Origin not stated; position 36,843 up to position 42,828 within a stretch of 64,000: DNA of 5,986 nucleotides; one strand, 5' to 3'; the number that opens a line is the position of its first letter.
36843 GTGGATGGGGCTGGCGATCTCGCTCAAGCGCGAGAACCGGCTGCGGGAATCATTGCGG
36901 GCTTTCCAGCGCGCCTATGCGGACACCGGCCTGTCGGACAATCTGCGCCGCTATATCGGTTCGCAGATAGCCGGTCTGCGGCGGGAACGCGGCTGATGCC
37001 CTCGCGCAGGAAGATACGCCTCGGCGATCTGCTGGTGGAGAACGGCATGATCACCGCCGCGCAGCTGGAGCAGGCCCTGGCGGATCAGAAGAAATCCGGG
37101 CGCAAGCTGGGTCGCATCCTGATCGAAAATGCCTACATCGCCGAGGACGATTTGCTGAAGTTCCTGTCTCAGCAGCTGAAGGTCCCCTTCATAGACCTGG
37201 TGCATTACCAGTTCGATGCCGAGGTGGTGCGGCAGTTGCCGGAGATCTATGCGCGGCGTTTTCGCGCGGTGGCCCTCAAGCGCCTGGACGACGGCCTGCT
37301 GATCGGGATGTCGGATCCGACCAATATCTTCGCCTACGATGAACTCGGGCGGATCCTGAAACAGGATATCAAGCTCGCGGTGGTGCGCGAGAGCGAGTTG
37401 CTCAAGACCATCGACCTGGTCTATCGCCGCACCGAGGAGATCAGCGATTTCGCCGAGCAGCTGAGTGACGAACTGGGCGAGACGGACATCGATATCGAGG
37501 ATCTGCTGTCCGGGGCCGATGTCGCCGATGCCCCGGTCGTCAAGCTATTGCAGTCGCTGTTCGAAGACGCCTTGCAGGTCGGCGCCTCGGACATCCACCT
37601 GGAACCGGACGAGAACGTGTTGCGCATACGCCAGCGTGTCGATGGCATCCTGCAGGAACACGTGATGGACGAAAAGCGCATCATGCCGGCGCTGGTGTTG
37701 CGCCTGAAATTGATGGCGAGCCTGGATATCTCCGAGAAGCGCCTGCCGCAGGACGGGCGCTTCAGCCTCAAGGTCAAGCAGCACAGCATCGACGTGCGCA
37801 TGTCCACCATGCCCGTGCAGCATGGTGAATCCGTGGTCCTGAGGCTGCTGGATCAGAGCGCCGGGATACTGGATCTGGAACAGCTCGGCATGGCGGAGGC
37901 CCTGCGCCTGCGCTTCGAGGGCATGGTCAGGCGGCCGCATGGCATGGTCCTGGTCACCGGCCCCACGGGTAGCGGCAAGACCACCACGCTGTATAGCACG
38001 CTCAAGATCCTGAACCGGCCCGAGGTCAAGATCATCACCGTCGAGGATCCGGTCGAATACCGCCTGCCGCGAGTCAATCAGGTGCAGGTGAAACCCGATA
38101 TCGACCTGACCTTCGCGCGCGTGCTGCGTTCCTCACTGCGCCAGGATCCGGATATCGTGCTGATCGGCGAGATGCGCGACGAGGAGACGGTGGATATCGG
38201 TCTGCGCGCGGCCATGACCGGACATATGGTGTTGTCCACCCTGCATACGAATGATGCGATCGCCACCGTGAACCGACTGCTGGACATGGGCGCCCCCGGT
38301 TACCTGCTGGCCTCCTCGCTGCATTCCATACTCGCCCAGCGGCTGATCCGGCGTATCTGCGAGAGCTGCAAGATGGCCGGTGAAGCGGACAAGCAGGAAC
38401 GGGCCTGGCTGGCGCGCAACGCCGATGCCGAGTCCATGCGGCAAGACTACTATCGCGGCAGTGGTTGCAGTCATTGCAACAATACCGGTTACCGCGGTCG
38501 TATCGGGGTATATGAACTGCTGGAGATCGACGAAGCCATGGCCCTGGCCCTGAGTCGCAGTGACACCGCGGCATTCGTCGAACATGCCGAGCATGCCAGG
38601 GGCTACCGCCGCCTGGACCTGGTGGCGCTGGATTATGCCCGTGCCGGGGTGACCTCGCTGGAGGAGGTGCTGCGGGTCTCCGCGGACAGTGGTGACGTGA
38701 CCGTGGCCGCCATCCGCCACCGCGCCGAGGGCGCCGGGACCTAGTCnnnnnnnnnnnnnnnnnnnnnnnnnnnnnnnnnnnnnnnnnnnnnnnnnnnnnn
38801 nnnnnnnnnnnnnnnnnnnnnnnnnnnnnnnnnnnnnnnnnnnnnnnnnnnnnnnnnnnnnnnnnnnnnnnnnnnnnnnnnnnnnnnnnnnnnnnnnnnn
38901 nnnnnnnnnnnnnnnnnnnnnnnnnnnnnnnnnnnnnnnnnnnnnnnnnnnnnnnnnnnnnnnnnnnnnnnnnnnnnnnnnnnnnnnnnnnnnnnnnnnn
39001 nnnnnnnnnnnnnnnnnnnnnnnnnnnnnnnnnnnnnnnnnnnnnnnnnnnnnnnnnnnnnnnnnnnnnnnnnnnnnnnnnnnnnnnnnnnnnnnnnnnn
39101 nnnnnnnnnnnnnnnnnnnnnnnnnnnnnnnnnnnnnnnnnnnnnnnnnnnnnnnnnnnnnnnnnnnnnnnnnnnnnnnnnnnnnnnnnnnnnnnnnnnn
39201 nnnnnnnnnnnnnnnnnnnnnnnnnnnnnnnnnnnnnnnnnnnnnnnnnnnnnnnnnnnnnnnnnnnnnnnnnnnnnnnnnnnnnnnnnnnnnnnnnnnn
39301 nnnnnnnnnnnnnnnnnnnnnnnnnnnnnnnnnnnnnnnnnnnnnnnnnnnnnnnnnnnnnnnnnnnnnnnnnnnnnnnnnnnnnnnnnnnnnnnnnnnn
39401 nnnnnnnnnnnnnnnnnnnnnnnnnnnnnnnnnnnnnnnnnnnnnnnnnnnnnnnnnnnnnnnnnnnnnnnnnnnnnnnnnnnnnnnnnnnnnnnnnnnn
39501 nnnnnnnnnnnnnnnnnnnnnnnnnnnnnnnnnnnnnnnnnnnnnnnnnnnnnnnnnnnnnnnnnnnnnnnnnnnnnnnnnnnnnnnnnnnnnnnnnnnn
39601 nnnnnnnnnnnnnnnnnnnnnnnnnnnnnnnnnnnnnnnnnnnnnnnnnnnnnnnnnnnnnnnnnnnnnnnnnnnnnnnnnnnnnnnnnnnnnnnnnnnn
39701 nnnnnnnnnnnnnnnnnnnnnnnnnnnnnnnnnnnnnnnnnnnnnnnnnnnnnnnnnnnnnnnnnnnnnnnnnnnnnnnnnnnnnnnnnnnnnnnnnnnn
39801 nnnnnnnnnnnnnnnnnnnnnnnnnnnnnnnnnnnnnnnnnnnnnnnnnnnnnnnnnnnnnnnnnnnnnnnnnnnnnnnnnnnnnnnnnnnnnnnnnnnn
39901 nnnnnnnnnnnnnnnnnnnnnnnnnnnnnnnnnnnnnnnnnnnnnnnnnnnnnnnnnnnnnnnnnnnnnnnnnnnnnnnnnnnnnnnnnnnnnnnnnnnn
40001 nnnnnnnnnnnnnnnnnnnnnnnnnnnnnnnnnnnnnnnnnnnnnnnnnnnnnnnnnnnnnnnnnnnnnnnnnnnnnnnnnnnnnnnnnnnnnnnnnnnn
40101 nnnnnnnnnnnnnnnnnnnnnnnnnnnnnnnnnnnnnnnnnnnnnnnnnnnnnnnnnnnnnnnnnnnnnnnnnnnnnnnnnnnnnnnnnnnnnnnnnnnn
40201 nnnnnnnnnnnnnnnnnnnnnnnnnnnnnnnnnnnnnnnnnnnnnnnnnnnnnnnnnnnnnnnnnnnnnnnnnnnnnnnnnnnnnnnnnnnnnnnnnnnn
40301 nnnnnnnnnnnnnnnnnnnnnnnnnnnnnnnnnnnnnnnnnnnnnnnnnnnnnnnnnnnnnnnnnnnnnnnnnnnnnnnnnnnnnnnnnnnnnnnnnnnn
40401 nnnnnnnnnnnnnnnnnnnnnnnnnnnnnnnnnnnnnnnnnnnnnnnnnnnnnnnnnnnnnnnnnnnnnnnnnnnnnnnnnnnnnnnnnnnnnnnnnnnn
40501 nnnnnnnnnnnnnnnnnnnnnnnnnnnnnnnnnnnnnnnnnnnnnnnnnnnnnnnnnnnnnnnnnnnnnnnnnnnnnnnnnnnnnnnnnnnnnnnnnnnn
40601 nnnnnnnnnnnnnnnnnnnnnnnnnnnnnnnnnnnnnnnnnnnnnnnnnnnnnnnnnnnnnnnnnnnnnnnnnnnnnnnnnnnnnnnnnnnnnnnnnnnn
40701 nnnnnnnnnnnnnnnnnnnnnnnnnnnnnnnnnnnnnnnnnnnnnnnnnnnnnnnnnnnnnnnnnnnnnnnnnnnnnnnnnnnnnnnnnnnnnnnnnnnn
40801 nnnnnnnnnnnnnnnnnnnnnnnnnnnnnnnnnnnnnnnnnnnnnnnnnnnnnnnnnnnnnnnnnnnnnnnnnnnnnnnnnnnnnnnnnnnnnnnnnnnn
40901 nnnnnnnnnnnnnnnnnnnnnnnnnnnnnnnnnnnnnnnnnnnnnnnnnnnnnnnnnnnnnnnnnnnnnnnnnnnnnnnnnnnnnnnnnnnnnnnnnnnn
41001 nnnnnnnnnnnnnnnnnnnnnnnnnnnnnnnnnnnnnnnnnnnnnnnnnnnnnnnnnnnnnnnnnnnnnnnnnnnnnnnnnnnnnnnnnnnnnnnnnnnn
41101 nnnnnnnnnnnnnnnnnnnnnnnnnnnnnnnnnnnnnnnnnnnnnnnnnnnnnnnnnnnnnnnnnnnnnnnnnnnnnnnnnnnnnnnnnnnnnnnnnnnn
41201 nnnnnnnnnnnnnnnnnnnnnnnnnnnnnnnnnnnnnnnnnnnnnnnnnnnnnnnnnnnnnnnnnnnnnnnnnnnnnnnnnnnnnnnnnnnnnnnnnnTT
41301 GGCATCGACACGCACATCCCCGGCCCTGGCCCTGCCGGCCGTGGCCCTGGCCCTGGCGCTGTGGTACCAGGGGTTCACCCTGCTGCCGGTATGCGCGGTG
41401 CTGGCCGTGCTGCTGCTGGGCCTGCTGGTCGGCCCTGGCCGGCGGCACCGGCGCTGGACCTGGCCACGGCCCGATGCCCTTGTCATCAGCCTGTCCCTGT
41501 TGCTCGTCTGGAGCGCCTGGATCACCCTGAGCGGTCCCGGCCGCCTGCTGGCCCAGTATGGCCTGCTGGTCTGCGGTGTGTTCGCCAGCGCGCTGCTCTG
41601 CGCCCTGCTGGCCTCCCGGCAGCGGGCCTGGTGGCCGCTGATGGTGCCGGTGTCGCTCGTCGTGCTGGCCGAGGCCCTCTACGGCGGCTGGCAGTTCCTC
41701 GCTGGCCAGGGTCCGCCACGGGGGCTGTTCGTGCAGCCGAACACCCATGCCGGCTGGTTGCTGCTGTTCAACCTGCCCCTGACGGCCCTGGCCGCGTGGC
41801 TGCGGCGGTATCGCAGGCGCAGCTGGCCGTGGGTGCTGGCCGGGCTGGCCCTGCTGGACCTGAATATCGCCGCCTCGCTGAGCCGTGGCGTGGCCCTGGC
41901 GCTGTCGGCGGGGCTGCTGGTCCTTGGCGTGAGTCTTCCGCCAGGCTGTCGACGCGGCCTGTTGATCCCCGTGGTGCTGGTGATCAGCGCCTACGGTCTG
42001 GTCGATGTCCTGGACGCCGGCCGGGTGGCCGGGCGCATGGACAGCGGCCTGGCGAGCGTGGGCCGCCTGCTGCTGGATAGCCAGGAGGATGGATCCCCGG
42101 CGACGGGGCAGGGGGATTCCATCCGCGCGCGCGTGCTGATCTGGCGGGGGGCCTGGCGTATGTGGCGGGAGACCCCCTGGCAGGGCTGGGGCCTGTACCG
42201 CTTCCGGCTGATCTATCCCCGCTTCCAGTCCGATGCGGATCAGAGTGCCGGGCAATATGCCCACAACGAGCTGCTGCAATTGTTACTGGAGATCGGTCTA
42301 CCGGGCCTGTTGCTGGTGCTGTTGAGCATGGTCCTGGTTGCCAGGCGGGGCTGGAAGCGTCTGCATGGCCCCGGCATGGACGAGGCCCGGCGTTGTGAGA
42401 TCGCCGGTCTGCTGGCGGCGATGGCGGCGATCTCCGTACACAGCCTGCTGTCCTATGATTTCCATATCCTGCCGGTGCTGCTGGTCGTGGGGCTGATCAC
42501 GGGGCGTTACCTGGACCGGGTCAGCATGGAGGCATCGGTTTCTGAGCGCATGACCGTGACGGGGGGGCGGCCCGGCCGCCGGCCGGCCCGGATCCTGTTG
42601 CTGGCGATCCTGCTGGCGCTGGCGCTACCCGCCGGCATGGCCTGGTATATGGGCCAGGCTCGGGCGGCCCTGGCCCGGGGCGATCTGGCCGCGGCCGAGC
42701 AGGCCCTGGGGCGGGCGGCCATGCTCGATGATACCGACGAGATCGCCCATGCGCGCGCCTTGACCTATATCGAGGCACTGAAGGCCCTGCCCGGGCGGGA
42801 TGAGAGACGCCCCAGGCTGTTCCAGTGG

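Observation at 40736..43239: O-antigen-ligase (Wzy_C/PglL/TfpO-like) gene inserted directly after the MSHA major pilin: predicted pilin O-glycosylation module inside an MSHA locus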

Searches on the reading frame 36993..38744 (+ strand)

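Call 36: search_protein_families(library=pfam, proteins=[window:36993-38744:+], max_evalue=0.001)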
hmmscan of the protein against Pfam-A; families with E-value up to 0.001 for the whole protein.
window:36993-38744:+ (583 aa): 5 families
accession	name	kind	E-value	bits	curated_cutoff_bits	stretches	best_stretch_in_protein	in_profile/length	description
PF00437.27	T2SSE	-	2.2e-132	441.6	24.9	1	178-561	4-370/370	Type II/IV secretion system protein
PF05157.20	MshEN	-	3.3e-16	59.5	23.1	1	63-148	2-88/90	MshEN domain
PF13191.12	AAA_16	-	5.3e-05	24.2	32.6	1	303-403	11-103/167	AAA ATPase domain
PF25199.1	nSTAND_NTPase5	-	6.2e-05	23.3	34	1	310-364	35-90/145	Novel STAND NTPase 5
PF13401.12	AAA_22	-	0.00072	20.3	27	0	315-351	4-42/130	AAA domain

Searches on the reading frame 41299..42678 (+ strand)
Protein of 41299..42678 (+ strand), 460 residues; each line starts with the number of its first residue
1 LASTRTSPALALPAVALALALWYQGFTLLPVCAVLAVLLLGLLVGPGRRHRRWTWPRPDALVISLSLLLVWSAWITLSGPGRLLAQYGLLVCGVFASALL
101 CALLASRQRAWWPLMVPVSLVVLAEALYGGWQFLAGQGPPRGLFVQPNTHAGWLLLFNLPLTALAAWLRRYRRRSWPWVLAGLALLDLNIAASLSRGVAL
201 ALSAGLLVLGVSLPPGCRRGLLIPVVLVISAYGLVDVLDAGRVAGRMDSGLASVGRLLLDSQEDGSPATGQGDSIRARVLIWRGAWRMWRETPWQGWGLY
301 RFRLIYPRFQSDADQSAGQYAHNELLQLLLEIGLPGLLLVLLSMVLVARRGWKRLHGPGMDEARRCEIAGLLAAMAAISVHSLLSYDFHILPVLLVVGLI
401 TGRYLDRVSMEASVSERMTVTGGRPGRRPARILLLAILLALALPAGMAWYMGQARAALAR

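Call 64: predict_structure(alignment_id=A3)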
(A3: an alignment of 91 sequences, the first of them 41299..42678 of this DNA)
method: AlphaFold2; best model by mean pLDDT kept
length: 460 residues; sequences in the alignment: 91
mean_pLDDT: 81.8   pTM: 0.83
mean pLDDT of the five models: 81.8, 80.9, 79.3, 79.1, 78.6
residues with pLDDT >= 90: 215; 70-90: 116; 50-70: 116; < 50: 13
segments of 3 or more residues with pLDDT < 50: 1-4, 419-424
pLDDT, mean of each block of 10 residues (from residue 1): 55 81 63 62 59 56 70 68 58 65 67 87 95 94 93 96 94 94 96 94 96 94 90 87 83 83 69 85 98 92 95 92 96 92 92 94 95 97 93 89 90 56 52 64 62 79
secondary structure, 60 per line:
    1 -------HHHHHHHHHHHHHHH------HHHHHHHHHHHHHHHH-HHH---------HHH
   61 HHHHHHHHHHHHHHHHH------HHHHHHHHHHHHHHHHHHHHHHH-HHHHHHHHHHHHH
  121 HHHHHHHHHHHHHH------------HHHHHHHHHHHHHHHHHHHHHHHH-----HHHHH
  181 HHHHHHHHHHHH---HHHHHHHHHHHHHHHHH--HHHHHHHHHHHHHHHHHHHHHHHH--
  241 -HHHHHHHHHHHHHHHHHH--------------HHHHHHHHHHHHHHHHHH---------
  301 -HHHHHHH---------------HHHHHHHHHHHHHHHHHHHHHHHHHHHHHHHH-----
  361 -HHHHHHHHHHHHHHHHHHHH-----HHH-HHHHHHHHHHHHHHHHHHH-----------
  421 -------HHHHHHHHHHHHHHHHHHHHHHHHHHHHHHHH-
elements in order: H8-22 H29-44 H58-77 H84-106 H108-134 H147-170 H176-192 H196-212 H215-238 H242-259 H274-291 H302-308 H324-355 H362-381 H391-409 H428-459

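Call 66: fold_search(model_id=the predicted structure, library=pdb)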
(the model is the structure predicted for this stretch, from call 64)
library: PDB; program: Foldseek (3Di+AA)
matches with E <= 10: 88; with E <= 0.001: 1
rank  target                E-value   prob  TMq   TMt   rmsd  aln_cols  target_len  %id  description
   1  7tpg_B                3.4e-06  1.00  0.56  0.63   6.0       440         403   15  Single-Particle Cryo-EM Structure of the WaaL O-antigen ligase in its ligand bound state (released 2022-04-06)
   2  7zpr_C                8.8e-01  0.08  0.13  0.14  19.9       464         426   13  KtrAB complex with N-terminal deletion of KtrB 1-19 (released 2023-05-10)
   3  7zpr_G                9.5e-01  0.09  0.15  0.16  19.4       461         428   13  KtrAB complex with N-terminal deletion of KtrB 1-19 (released 2023-05-10)
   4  7nyh_N                1.0e+00  0.09  0.17  0.17  21.4       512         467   14  Respiratory complex I from Escherichia coli - focused refinement of membrane arm (released 2021-08-18)
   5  7p61_N                1.1e+00  0.09  0.17  0.16  21.5       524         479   16  Complex I from E. coli, DDM-purified, with NADH, Resting state (released 2022-09-21)
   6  7p7c_N                1.1e+00  0.08  0.15  0.15  22.9       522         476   15  Complex I from E. coli, DDM/LMNG-purified, Apo, Open state (released 2022-09-21)
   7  4iu8_B                1.3e+00  0.06  0.13  0.13  23.6       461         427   12  Crystal structure of a membrane transporter (selenomethionine derivative) (released 2013-04-17)
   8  8zxk_B                1.4e+00  0.07  0.15  0.14  24.6       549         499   11  Cryo-EM structure of trimethylamine transporter TmaT binding with TMA (released 2024-11-06)
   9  9kdc_B                1.4e+00  0.06  0.13  0.09  30.1       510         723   13  Structure of hTRPC3 in complex with Nb3-37 at 3.01 angstrom (released 2025-10-08)
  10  7zp9_C                1.4e+00  0.06  0.13  0.14  19.9       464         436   13  KtrAB complex - KtrA8 ring with a KtrB dimer on each side (released 2023-05-10)
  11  8k9e_F                1.5e+00  0.14  0.18  0.20  17.9       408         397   14  Cryo-EM structure of the photosynthetic alternative complex III from Chloroflexus aurantiacus at 3.3 angstrom (released 2024-03-06)
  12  7zp9_G                1.7e+00  0.07  0.15  0.16  19.3       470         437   13  KtrAB complex - KtrA8 ring with a KtrB dimer on each side (released 2023-05-10)
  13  4tpj_B                1.7e+00  0.06  0.14  0.14  28.0       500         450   12  Selectivity mechanism of a bacterial homologue of the human drug peptide transporters PepT1 and PepT2 (released 2014-07-09)
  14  7bc6_A                1.7e+00  0.06  0.12  0.13  24.5       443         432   15  Cryo-EM structure of the outward open proton coupled folate transporter at pH 7.5 (released 2021-05-12)
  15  4jre_D                1.8e+00  0.07  0.13  0.15  24.2       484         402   12  Crystal structure of nitrate/nitrite exchanger NarK with nitrite bound (released 2013-05-15)
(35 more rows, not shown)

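Call 70: search_solved_structures(query=A4, max_evalue=0.01, show_alignments=1)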
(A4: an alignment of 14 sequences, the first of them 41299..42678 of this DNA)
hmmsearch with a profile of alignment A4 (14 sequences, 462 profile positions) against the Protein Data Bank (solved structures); distinct sequences matched with E-value up to 0.01: 1.
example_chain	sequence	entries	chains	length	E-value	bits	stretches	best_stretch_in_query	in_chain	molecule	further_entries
7tpg_B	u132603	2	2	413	5.9e-16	61.5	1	99-365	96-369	Putative cell surface polysaccharide polymerase/ligase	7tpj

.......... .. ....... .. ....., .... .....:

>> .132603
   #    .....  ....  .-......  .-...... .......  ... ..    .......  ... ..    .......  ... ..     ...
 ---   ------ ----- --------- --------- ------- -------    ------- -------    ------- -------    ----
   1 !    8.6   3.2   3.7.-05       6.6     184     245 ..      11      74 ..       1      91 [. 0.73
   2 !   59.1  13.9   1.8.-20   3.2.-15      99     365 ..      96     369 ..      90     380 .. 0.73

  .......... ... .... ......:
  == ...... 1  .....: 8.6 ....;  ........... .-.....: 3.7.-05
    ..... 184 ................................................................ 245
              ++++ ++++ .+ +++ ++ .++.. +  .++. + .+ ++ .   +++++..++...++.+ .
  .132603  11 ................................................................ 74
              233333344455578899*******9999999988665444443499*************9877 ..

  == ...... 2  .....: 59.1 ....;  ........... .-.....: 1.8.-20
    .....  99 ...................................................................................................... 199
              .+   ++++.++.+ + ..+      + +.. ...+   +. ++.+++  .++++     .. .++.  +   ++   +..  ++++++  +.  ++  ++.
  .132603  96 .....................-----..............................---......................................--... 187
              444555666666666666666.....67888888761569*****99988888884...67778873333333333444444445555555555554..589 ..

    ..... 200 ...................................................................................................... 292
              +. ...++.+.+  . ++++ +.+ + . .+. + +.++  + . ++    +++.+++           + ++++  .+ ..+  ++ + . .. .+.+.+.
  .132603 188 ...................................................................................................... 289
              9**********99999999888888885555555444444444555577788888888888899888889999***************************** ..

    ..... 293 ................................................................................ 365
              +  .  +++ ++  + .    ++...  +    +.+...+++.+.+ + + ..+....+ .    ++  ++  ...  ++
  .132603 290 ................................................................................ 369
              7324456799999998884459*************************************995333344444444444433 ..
